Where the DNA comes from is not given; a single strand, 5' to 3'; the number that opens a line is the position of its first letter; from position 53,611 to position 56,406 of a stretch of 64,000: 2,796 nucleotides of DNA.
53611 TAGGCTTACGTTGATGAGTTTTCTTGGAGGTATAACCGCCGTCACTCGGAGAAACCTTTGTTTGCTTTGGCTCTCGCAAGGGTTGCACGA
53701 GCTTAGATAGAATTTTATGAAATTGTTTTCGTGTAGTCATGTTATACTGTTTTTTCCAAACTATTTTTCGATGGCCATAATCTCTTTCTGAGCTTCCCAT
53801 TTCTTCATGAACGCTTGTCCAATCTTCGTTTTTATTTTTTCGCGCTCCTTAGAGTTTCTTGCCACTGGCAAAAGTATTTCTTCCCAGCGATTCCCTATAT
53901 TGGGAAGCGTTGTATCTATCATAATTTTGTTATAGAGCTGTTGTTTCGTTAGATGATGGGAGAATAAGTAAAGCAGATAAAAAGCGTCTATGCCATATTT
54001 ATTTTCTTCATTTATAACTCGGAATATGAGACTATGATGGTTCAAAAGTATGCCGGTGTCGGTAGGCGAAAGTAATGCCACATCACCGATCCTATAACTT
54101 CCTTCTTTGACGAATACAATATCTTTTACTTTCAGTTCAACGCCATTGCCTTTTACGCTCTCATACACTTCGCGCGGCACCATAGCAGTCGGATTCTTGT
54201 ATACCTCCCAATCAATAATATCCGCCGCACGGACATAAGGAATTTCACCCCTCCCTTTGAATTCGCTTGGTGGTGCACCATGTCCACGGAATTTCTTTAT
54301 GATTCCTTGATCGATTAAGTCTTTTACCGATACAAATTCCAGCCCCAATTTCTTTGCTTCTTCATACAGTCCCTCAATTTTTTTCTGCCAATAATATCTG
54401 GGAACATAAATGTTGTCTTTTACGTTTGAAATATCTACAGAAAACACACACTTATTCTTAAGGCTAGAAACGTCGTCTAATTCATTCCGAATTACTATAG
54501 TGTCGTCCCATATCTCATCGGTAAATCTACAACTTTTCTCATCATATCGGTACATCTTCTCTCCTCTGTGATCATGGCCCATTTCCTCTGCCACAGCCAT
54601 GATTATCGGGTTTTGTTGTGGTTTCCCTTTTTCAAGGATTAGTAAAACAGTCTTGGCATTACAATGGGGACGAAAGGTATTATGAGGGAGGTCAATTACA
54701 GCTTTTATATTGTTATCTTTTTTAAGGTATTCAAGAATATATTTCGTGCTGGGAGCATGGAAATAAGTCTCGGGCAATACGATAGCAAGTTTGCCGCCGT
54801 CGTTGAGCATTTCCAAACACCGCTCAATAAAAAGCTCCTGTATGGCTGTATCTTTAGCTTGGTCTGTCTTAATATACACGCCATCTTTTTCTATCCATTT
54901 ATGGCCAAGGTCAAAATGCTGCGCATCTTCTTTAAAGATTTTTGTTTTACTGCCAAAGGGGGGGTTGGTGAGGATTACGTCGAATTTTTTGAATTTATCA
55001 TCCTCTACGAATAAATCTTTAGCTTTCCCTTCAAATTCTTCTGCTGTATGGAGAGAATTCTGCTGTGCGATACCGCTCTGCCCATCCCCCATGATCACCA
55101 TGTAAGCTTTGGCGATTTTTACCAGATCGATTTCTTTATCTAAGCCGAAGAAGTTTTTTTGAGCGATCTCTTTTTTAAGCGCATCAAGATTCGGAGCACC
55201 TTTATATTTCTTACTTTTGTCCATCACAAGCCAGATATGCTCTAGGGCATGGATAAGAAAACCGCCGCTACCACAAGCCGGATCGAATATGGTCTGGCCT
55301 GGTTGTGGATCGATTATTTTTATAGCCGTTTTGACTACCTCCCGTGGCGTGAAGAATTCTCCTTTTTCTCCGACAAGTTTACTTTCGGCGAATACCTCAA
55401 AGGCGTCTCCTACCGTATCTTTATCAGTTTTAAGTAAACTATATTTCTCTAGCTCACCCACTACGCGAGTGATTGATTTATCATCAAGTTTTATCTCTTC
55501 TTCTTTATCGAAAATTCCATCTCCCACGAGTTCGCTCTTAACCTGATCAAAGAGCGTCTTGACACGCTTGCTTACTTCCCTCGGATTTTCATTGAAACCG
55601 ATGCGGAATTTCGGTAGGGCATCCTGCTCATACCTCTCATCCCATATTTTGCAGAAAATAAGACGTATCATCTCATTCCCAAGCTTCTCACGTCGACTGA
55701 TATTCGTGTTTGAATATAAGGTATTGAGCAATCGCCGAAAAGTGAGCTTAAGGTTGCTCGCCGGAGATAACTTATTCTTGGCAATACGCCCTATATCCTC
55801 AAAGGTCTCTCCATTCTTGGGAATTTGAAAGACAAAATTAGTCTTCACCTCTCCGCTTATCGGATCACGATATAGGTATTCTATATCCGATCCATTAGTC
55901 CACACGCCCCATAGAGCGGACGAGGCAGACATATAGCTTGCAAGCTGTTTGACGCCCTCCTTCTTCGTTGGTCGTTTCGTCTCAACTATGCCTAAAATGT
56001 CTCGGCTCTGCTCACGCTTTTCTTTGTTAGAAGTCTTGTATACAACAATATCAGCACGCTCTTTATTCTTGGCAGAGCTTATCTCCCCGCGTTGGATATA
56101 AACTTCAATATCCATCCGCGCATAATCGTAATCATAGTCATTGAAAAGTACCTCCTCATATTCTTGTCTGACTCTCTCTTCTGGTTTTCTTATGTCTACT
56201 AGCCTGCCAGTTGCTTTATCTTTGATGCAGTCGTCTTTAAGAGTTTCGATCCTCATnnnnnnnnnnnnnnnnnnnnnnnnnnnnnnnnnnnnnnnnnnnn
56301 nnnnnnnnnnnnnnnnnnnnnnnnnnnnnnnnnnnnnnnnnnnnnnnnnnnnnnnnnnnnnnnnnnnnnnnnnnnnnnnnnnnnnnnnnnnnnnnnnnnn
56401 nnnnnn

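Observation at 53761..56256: Orphan single-chain nuclease-methyltransferase-TRD enzyme (Type IIG-like) next to decayed IS and tRNA-targeted insertions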

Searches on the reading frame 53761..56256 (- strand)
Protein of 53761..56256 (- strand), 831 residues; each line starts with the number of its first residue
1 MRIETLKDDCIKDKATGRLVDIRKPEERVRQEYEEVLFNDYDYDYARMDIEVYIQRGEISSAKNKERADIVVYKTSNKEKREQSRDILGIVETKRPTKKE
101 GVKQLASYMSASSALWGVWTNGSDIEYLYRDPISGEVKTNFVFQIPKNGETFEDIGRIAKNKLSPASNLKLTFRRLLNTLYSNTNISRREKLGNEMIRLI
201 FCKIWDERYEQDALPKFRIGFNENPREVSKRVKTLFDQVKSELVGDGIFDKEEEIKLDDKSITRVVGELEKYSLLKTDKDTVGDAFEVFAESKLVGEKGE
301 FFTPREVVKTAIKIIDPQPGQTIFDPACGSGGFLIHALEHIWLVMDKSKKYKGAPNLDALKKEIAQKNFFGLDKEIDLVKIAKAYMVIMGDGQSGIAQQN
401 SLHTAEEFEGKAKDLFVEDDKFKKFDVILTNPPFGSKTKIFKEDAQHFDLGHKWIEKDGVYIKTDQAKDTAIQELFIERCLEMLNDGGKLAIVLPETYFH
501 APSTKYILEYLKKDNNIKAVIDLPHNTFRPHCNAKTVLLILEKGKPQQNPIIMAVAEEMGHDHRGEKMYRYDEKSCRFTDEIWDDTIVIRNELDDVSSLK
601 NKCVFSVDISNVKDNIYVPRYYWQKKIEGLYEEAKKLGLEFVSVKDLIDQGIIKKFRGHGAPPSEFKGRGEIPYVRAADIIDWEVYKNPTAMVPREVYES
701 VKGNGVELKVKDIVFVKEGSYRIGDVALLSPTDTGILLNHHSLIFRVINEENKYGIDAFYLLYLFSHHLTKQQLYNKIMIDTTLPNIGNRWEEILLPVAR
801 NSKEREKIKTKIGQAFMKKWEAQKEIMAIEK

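Call 5: search_protein_families(library=pfam, proteins=[window:53761-56256:-], max_evalue=1)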
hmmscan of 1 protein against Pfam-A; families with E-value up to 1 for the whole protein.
window:53761-56256:- (831 aa): 9 families
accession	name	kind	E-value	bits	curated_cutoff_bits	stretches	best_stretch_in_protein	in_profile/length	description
PF02384.22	N6_Mtase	-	2.5e-42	145.8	20.4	1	278-624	2-305/311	N-6 DNA Methylase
PF13588.12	HSDR_N_2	-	4.8e-18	65.7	25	1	25-145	1-109/110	Type I restriction enzyme R protein N terminus (HSDR_N)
PF07669.17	Eco57I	-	1.3e-15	58.3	25.3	1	368-525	2-168/171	Eco57I restriction-modification methylase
PF01170.24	UPF0020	-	5.5e-09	36.5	22.3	1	314-439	23-136/197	RMKL-like, methyltransferase domain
PF20473.4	MmeI_Mtase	-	1.2e-05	25.1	27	1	322-390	22-86/259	MmeI, DNA-methyltransferase domain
PF05175.20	MTS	-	0.00011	22.3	23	1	410-443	85-117/170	Methyltransferase small domain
PF01555.25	N6_N4_Mtase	-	0.0098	16.3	26.7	1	426-592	2-153/221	DNA methylase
PF11599.14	AviRa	-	0.07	13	25.7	1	306-372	37-100/232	RRNA methyltransferase AviRa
PF13847.12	Methyltransf_31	-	0.21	11.7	27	1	319-495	3-112/145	Methyltransferase domain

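Call 6: search_protein_families(library=ncbifam, proteins=[window:53761-56256:-], max_evalue=1)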
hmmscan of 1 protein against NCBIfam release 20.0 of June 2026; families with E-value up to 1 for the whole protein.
window:53761-56256:- (831 aa): 11 families
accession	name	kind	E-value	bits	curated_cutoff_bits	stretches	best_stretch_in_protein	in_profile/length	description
NF047738.1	antiphage_MADS2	equivalog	7.8e-108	361.5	720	1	7-579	2-613/654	methylation-associated defense system DNA methyltransferase MAD2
TIGR00497.1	hsdM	equivalog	5.6e-18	64.9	242.75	1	230-562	130-437/515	type I restriction-modification system subunit M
NF033452.1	BREX_1_MTaseX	exception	6.1e-10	37.6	500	2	423-549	506-622/1210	BREX-1 system adenine-specific DNA-methyltransferase PglX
TIGR02987.1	met_A_Alw26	exception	1e-08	34.4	353.5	1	298-519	3-221/523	Alw26I/Eco31I/Esp3I family type II restriction adenine-specific DNA-methyltransferase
NF033455.1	BREX_6_MTaseX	exception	1e-07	29.9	900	1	320-400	329-410/1319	BREX-6 system adenine-specific DNA-methyltransferase PglX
NF040721.1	Trm14_Arch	equivalog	6.8e-05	22.1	280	1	311-437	183-302/370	tRNA (guanine(6)-N2)-methyltransferase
TIGR01177.1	TIGR01177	hypoth_equivalog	0.00022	20.6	316.55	1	318-337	181-200/330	TIGR01177 family methyltransferase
NF033454.1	BREX_5_MTaseX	exception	0.00073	17.2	900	1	297-376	280-354/1404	BREX-5 system adenine-specific DNA-methyltransferase PglX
TIGR03534.1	RF_mod_PrmC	equivalog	0.0033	16.9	199.1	1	306-437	75-169/253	peptide chain release factor N(5)-glutamine methyltransferase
NF008748.0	PRK11783.1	equivalog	0.021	13.1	466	1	318-339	191-212/704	bifunctional 23S rRNA (guanine(2069)-N(7))-methyltransferase RlmK/23S rRNA (guanine(2445)-N(2))-methyltransferase RlmL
NF033451.1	BREX_2_MTaseX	equivalog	0.095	10.3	400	1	321-388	225-288/1185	BREX-2 system adenine-specific DNA-methyltransferase PglX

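Call 7: search_protein_families(library=padloc, proteins=[window:53761-56256:-], max_evalue=1)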
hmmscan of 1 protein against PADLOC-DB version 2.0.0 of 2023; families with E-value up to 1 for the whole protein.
window:53761-56256:- (831 aa): 68 families (the best 25 are shown)
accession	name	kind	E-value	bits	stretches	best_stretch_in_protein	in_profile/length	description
PDLC03318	MTase_II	-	1.1e-79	266.6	1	6-589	16-682/723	Type II methyltransferase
PDLC03034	MTase_I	-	3.5e-70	235.1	1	24-581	56-632/672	Type I methyltransferase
PDLC03018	MTase_I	-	1.2e-56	190.6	3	22-341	21-349/749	Type I methyltransferase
PDLC04134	mad2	-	5.6e-52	175.2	1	26-575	5-469/492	mads_2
PDLC03021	MTase_I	-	8.3e-49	164.7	1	248-621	111-451/491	Type I methyltransferase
PDLC03030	MTase_I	-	2.1e-43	146.7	1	23-544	48-582/670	Type I methyltransferase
PDLC03026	MTase_I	-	2.7e-34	117.2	1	194-545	29-357/487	Type I methyltransferase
PDLC03218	MTase_II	-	1e-32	111.4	1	247-549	215-487/532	Type II methyltransferase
PDLC03025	MTase_I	-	3.1e-32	110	1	277-641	139-463/569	Type I methyltransferase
PDLC03036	MTase_I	-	1.7e-27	94.1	1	297-546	213-434/635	Type I methyltransferase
PDLC03031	MTase_I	-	3.2e-25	86.5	1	254-537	134-398/834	Type I methyltransferase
PDLC03317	MTase_II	-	4.4e-22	76.2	1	222-572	218-565/831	Type II methyltransferase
PDLC03624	REase_MTase_IIG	-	3.3e-21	72.9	2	278-547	398-651/1271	Type IIG restriction enzyme-methyltransferase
PDLC03357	MTase_II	-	1.2e-20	71.4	1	252-543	74-334/620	Type II methyltransferase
PDLC03348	MTase_II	-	1e-18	65.2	1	244-613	166-525/727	Type II methyltransferase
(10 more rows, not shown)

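Call 13: search_solved_structures(query=window:53761-56256:-, max_evalue=0.01, show_alignments=2)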
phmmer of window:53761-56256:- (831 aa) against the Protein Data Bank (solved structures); distinct sequences matched with E-value up to 0.01: 15.
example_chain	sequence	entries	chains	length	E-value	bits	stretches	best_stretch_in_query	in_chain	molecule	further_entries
8w0p_A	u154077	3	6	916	2.1e-21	78.9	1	175-545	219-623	RM.BsaXI | site-specific DNA-methyltransferase (adenine-specific)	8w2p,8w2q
7vru_A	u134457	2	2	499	2.3e-20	75.5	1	257-564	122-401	Site-specific DNA-methyltransferase (adenine-specific)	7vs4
5ybb_A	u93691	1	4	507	1e-18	70.1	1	264-547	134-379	Type I restriction-modification system methyltransferase subunit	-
3ufb_A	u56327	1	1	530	1.5e-18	69.5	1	294-549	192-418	Type I restriction-modification system methyltransferase subunit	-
2okc_A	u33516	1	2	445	1.4e-17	66.3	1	249-561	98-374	Type I restriction enzyme StySJI M protein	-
7vru_B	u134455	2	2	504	4.5e-12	48.1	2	257-340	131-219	Site-specific DNA-methyltransferase (adenine-specific)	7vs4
2y7c_B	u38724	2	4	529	6.4e-11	44.3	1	247-438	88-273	TYPE I RESTRICTION ENZYME ECOKI M PROTEIN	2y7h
2ar0_A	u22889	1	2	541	6.9e-11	44.2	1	247-438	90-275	Type I restriction enzyme EcoKI M protein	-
7eew_A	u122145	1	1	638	8.9e-11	43.8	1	293-340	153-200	Type I restriction-modification system methyltransferase subunit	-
7bst_D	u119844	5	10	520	2e-07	32.7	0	276-339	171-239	Type I restriction enzyme EcoR124II M protein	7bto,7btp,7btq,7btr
3khk_A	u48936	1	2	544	5.7e-07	31.2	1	275-437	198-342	Type I restriction-modification system methylation subunit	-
2f8l_A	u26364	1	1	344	4.4e-05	25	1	474-547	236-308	hypothetical protein lmo1582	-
2ibs_A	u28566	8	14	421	0.0054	18.1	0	422-516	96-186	Modification methylase TaqI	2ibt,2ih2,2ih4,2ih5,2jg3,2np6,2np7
1aqj_A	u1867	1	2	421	0.0054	18.1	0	421-516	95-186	ADENINE-N6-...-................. TAQI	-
1aqi_A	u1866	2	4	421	0.0054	18.1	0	421-516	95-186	ADENINE-N6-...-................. TAQI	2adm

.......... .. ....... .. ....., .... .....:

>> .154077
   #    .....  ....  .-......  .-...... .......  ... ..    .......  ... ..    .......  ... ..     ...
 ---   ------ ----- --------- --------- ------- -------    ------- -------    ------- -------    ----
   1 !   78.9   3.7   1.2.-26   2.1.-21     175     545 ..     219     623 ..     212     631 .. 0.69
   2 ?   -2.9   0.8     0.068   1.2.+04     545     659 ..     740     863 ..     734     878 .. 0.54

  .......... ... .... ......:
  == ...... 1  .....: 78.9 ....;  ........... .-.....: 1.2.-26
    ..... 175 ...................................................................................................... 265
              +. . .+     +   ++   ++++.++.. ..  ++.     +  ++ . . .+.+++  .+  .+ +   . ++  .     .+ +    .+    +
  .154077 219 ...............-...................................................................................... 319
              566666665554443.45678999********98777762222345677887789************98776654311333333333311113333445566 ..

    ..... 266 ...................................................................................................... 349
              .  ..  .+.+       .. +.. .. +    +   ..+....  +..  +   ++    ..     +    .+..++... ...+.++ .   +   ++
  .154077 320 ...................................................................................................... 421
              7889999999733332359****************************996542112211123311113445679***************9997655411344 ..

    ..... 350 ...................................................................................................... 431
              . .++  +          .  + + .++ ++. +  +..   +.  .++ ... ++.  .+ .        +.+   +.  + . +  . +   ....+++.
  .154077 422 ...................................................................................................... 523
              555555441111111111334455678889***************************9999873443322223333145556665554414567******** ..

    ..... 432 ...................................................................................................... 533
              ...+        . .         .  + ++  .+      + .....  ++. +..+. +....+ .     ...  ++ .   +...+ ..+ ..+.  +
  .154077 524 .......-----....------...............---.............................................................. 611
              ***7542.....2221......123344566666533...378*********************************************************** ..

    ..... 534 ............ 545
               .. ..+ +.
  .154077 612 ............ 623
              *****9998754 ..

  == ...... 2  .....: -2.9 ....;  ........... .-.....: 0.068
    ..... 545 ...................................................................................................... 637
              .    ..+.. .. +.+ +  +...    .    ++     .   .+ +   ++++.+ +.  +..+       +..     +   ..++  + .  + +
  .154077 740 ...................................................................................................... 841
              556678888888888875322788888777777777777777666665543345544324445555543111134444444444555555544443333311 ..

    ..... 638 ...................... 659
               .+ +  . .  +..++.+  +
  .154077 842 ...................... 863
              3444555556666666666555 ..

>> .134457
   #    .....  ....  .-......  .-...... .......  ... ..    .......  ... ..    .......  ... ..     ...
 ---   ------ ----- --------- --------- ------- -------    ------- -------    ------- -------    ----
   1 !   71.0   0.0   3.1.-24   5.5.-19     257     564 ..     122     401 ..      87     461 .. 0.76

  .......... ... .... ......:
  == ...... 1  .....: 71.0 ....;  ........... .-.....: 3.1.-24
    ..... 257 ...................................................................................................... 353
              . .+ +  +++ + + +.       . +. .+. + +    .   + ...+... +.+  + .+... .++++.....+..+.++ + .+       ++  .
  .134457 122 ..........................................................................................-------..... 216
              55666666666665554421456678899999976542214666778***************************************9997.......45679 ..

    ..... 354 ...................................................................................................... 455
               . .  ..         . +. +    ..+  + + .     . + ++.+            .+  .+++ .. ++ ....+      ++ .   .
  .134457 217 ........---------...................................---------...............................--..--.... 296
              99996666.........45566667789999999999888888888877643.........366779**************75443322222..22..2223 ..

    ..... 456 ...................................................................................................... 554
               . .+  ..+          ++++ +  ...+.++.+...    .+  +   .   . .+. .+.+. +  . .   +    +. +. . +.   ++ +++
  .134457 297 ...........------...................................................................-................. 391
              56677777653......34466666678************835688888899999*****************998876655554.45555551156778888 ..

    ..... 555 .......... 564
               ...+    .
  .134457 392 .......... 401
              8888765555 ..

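Call 14: find_homologous_proteins(query=window:53761-56256:-, max_evalue=1e-10)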
Query window:53761-56256:- (831 aa): 7993 proteins with E <= 1e-10 among 8000 candidates; the best 120 are listed.
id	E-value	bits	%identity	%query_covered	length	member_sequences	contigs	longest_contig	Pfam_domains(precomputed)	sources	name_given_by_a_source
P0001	0.0e+0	1888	100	100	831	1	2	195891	PF02384.23,PF07669.18,PF01170.25,PF13588.13,PF20473.5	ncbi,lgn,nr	ncbi:MAG: N-6 DNA methylase [Patescibacteria group bacterium]|nr:N-6 DNA methylase [Patescibacteria 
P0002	0.0e+0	1500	78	100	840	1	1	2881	PF02384.23,PF07669.18,PF01170.25,PF13588.13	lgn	-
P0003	0.0e+0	1499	77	100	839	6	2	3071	PF02384.23,PF07669.18,PF01170.25,PF13588.13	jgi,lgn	-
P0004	0.0e+0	1494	77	100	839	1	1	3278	PF02384.23,PF07669.18,PF01170.25,PF13588.13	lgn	-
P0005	0.0e+0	1462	76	99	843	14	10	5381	PF02384.23,PF07669.18,PF01170.25,PF13588.13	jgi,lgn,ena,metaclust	metaclust:\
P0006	0.0e+0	1418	73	99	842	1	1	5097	PF02384.23,PF07669.18,PF01170.25,PF13588.13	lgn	-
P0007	0.0e+0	1398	73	99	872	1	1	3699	PF02384.23,PF07669.18,PF01170.25,PF13588.13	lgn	-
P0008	0.0e+0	1397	73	99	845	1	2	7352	PF04313.21,PF02384.23,PF07669.18,PF01170.25,PF13588.13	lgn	-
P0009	0.0e+0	1390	72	99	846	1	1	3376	PF02384.23,PF07669.18,PF01170.25,PF13588.13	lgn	-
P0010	0.0e+0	1379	72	100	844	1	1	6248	PF02384.23,PF07669.18,PF01170.25,PF13588.13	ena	-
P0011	0.0e+0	1378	72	100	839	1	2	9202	PF02384.23,PF07669.18,PF01170.25,PF13588.13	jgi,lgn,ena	-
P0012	0.0e+0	1370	71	99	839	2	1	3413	PF02384.23,PF07669.18,PF01170.25,PF13588.13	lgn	-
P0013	0.0e+0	1367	71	99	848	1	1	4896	PF02384.23,PF07669.18,PF01170.25,PF13588.13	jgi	jgi:type I restriction enzyme M protein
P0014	0.0e+0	1364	71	99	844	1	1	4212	PF02384.23,PF07669.18,PF01170.25,PF13588.13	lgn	-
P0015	0.0e+0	1359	70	99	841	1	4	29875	PF02384.23,PF07669.18,PF01170.25,PF13588.13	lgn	-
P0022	0.0e+0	1350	70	100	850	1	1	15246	PF02384.23,PF07669.18,PF01170.25,PF13588.13,PF01420.26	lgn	-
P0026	0.0e+0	1345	69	100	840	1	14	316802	PF02384.23,PF07669.18,PF01170.25,PF13588.13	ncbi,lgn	-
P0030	0.0e+0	1335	70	100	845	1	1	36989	PF02384.23,PF07669.18,PF01170.25,PF13588.13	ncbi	ncbi:MAG: N-6 DNA methylase [archaeon]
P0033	0.0e+0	1329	70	100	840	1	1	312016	PF02384.23,PF07669.18,PF01170.25,PF13588.13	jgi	-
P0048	0.0e+0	1305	68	100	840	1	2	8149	PF02384.23,PF07669.18,PF01170.25,PF13588.13,PF01420.26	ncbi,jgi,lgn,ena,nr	ncbi:MAG: N-6 DNA methylase [Smithellaceae bacterium]|jgi:type I restriction enzyme M protein|nr:N-6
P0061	0.0e+0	1289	68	99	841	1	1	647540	PF02384.23,PF07669.18,PF01170.25,PF13588.13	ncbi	ncbi:MAG: N-6 DNA methylase [Candidatus Nealsonbacteria bacterium]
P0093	0.0e+0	1253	66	98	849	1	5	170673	PF02384.23,PF07669.18,PF01170.25,PF13588.13,PF01420.26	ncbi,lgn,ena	-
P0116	0.0e+0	1232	63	98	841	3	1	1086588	PF02384.23,PF07669.18,PF01170.25,PF13588.13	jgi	jgi:type I restriction enzyme M protein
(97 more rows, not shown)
